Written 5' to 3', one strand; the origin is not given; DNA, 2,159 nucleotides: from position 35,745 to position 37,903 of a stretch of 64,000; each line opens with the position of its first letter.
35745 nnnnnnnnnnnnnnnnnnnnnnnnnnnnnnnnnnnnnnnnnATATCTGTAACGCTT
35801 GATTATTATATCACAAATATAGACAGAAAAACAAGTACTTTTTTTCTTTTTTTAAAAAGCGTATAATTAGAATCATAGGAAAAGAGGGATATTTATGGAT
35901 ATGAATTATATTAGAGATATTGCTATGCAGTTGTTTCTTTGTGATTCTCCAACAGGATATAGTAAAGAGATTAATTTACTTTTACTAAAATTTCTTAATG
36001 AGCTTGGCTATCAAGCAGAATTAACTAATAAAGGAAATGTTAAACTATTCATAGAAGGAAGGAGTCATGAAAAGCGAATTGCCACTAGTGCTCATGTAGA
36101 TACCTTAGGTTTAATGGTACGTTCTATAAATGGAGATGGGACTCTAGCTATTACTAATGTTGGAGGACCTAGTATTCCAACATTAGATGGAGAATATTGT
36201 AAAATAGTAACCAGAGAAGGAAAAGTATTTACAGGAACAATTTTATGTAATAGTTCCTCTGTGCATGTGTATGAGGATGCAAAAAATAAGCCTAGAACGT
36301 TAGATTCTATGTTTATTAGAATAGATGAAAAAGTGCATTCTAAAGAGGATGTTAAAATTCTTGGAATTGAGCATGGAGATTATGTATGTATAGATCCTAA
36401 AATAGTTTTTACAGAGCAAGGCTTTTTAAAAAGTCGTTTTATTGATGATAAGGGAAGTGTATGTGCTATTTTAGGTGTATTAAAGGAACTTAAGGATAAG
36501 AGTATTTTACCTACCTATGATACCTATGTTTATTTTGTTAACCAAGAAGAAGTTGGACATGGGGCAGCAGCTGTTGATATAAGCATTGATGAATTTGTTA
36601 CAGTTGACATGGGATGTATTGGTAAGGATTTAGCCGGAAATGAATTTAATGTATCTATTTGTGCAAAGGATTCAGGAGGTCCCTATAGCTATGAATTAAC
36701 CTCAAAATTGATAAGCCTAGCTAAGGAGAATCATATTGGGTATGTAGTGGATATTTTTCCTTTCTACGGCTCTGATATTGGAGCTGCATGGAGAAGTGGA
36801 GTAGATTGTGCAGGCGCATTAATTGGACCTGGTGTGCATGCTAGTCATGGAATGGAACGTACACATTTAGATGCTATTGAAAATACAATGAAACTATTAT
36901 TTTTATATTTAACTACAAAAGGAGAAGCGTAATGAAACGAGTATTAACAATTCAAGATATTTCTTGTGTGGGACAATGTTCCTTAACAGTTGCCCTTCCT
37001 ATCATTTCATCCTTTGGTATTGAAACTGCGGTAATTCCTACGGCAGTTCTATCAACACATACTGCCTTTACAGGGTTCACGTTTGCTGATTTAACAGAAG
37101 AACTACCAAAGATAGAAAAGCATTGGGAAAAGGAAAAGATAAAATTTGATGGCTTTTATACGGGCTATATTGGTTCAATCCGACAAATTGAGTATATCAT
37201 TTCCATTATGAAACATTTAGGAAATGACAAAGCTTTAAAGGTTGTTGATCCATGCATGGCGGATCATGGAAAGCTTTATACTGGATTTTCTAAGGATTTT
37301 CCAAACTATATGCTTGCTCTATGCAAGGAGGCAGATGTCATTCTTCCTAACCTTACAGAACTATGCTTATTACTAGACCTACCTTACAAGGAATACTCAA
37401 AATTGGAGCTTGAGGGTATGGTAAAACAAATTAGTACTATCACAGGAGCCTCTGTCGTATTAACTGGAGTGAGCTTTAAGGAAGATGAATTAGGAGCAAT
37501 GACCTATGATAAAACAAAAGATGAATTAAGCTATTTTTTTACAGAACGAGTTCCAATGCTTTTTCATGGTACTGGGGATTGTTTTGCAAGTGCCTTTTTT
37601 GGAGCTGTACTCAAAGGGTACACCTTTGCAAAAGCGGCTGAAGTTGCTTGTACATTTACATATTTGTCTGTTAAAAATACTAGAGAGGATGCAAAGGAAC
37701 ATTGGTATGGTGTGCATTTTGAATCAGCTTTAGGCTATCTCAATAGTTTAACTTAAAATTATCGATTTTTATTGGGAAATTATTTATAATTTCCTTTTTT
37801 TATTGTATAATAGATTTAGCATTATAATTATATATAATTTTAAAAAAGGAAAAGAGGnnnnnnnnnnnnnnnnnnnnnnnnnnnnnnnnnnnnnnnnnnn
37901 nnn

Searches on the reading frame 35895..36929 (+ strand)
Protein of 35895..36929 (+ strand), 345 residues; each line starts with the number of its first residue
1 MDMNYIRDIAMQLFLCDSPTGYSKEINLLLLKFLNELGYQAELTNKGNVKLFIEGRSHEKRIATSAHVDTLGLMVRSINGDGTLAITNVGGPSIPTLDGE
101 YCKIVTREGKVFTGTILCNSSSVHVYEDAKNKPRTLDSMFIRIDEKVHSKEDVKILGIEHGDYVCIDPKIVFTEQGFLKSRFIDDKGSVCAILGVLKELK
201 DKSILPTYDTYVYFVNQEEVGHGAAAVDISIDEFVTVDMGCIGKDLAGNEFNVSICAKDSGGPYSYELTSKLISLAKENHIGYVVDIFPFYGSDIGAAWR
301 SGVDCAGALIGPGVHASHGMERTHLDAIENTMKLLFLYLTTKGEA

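Call 53: search_protein_families(library=pfam, proteins=[window:35895-36929:+], max_evalue=0.001)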
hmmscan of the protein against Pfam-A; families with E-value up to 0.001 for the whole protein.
window:35895-36929:+ (345 aa): 2 families
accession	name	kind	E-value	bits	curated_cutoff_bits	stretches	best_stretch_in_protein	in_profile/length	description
PF05343.19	Peptidase_M42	-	1.2e-72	244.9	23.2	1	47-334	1-292/292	M42 glutamyl aminopeptidase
PF01546.33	Peptidase_M20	-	3.2e-07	30.9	24.6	1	175-338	25-203/206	Peptidase family M20/M25/M40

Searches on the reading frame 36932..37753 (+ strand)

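Call 53: search_protein_families(library=pfam, proteins=[window:36932-37753:+], max_evalue=0.001)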
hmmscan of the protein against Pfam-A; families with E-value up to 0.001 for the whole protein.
window:36932-37753:+ (274 aa): 2 families
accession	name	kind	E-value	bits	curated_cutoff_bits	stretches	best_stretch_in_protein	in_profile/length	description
PF08543.17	Phos_pyr_kin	-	1.3e-15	57.9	27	1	70-251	59-236/246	Phosphomethylpyrimidine kinase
PF00294.29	PfkB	-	3.9e-05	23.6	25.8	1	86-249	132-292/302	pfkB family carbohydrate kinase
